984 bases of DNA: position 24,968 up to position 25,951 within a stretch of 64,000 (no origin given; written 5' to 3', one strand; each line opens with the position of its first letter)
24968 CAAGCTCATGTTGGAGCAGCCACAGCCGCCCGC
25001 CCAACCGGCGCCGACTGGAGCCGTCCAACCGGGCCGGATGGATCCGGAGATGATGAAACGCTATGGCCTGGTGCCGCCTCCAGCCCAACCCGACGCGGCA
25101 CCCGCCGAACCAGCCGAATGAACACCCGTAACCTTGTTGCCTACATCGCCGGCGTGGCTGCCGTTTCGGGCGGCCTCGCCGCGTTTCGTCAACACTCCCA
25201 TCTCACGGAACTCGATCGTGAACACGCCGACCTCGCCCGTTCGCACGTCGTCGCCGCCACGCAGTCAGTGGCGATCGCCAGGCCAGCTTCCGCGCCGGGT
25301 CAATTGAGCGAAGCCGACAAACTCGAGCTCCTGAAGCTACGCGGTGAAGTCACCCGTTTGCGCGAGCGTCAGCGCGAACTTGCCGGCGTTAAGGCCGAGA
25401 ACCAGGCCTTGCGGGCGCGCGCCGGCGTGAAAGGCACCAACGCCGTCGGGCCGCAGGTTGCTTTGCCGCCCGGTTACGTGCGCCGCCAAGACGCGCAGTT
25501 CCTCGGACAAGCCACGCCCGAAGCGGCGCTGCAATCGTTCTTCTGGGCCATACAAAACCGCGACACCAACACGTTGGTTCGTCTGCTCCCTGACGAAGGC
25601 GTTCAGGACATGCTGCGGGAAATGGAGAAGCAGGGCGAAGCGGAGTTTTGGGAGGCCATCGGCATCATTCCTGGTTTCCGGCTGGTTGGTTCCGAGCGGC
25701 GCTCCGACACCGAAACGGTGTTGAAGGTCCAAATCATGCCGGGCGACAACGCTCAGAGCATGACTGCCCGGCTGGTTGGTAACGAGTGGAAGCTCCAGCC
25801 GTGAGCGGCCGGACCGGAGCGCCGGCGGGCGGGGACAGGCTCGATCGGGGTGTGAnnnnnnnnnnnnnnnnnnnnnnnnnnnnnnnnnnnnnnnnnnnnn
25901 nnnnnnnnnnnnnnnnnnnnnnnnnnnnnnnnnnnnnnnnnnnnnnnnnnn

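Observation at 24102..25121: Anti-sigma factor whose extracytoplasmic sensor is a DUF1559 (H-X9-DG) pseudopilin-like domain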

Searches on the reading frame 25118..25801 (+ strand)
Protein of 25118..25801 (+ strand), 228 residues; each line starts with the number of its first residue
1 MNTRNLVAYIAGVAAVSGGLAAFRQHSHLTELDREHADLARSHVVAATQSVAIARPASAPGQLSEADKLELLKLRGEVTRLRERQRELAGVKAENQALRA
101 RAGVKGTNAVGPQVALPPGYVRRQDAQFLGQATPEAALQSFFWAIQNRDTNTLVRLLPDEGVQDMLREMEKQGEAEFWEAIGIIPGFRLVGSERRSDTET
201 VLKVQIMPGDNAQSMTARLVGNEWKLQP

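Call 6: search_protein_families(library=pfam, proteins=[window:25118-25801:+], max_evalue=10)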
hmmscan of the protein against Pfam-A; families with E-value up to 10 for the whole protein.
window:25118-25801:+ (228 aa): 1 family
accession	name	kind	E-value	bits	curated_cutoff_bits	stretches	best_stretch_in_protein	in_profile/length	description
PF20570.3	DUF6779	-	0.039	15.1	28.1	1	14-102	11-106/108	Domain of unknown function (DUF6779)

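Call 7: search_protein_families(library=ncbifam, proteins=[window:25118-25801:+], max_evalue=10)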
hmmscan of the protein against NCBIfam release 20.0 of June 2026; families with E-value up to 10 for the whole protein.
window:25118-25801:+ (228 aa): 0 families

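Call 55: search_protein_families(library=pfam, alignment_id=A7, max_evalue=0.1)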
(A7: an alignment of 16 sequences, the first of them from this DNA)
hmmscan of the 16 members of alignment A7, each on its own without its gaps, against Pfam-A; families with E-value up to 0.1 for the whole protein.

A. member 1, seq(228 aa): 1 family
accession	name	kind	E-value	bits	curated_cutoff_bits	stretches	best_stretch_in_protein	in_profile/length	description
PF20570.3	DUF6779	-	0.039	15.1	28.1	1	14-102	11-106/108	Domain of unknown function (DUF6779)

B. families by the number of members that match (of 16 scanned): 34 families (the first 25 are shown)
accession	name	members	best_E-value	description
PF04977.20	DivIC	2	0.0084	Septum formation initiator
PF20570.3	DUF6779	2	0.01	Domain of unknown function (DUF6779)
PF04102.17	SlyX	2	0.014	SlyX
PF06305.16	LapA_dom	2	0.026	Lipopolysaccharide assembly protein A domain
PF05859.17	Mis12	1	0.00026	Mis12 protein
PF13851.11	GAS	1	0.00045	Growth-arrest specific micro-tubule binding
PF23404.1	FAZ1_C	1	0.0012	FAZ1, C-terminal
PF11612.13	T2SSJ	1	0.0017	Type II secretion system (T2SS), protein J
PF14197.11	Cep57_CLD_2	1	0.0017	Centrosome localisation domain of PPC89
PF04280.21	Tim44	1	0.002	Tim44-like domain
PF06785.16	UPF0242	1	0.0067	Uncharacterised protein family (UPF0242) N-terminus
PF15898.10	PRKG1_interact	1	0.0071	cGMP-dependent protein kinase interacting domain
PF15960.10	DUF4763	1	0.0079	Domain of unknown function (DUF4763)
PF22688.2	Hda_lid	1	0.01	Hda, lid domain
PF08383.16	Maf_N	1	0.012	Maf N-terminal region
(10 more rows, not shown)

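Call 56: search_solved_structures(query=A7, max_evalue=1)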
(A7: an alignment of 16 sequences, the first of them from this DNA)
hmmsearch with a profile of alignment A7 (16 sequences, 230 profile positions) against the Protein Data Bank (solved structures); distinct sequences matched with E-value up to 1: 58.
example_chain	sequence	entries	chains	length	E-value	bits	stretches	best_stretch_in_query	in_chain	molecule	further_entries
5trv_A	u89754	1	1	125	0.00055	22.9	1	143-218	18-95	denovo NTF2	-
6ft5_A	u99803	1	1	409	0.003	20.4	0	115-149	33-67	alphaRep A3_A3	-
7tuy_R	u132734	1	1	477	0.01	18.7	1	7-132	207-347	G-protein coupled receptor 183,Soluble cytochrome b562 fusion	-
6ww2_R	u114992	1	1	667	0.015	18.2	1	8-125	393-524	Frizzled-5,Soluble cytochrome b562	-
9sah_A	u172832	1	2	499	0.037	16.9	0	113-150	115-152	E4-NB2 synthetic fusion protein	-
9yfu_R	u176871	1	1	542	0.044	16.6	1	9-125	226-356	G-protein coupled receptor 61,Soluble cytochrome b562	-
8tb7_R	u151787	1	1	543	0.045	16.6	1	9-125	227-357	G-protein coupled receptor 61,Soluble cytochrome b562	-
4qan_A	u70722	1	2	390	0.059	16.2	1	132-187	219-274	hypothetical protein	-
9uwd_A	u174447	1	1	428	0.062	16.2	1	4-125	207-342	Prostaglandin D2 receptor,Soluble cytochrome b562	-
9jro_A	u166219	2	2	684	0.077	15.8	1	6-125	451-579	GFP-like fluorescent chromoprotein,Prostaglandin E2 receptor EP2 subtype,Soluble cytochrom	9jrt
9l3z_A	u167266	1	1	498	0.13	15.1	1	6-125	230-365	Chemerin-like receptor 1,Soluble cytochrome b562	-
5ts4_A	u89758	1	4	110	0.13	15.1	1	173-228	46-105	denovo NTF2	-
9w32_A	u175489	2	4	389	0.14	15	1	10-125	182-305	Somatostatin receptor type 5,Soluble cytochrome b562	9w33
8y6m_A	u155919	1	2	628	0.14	15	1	12-126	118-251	Cation transporter HKT2;1,Soluble cytochrome b562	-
8zwf_A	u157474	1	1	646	0.15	14.9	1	9-125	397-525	Beta-2 adrenergic receptor,C3a anaphylatoxin chemotactic receptor,Soluble cytochrome b562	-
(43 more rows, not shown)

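Call 95: list_cluster_members(proteins=[P0001, P0121, window:25118-25801:+, P0018])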
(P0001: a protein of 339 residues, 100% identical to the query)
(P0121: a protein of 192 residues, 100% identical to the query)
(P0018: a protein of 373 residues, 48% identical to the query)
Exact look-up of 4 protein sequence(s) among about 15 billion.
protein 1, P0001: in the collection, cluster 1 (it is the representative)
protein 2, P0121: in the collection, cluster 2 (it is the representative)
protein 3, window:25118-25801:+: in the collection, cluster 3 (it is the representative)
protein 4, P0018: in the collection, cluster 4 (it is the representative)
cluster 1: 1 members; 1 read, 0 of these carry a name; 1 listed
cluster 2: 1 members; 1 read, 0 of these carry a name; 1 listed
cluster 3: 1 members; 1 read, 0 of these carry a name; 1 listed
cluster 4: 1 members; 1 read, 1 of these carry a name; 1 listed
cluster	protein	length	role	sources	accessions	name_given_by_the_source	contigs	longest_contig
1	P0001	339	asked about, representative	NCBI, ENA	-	-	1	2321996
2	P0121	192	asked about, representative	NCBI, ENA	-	-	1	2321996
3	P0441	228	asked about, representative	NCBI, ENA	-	-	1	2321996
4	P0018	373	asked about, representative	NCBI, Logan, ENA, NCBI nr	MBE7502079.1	MAG: DUF1559 domain-containing protein [Verrucomicrobiales bacterium] | DUF1559 domain-containing protein [Verrucomicrobiales bacterium]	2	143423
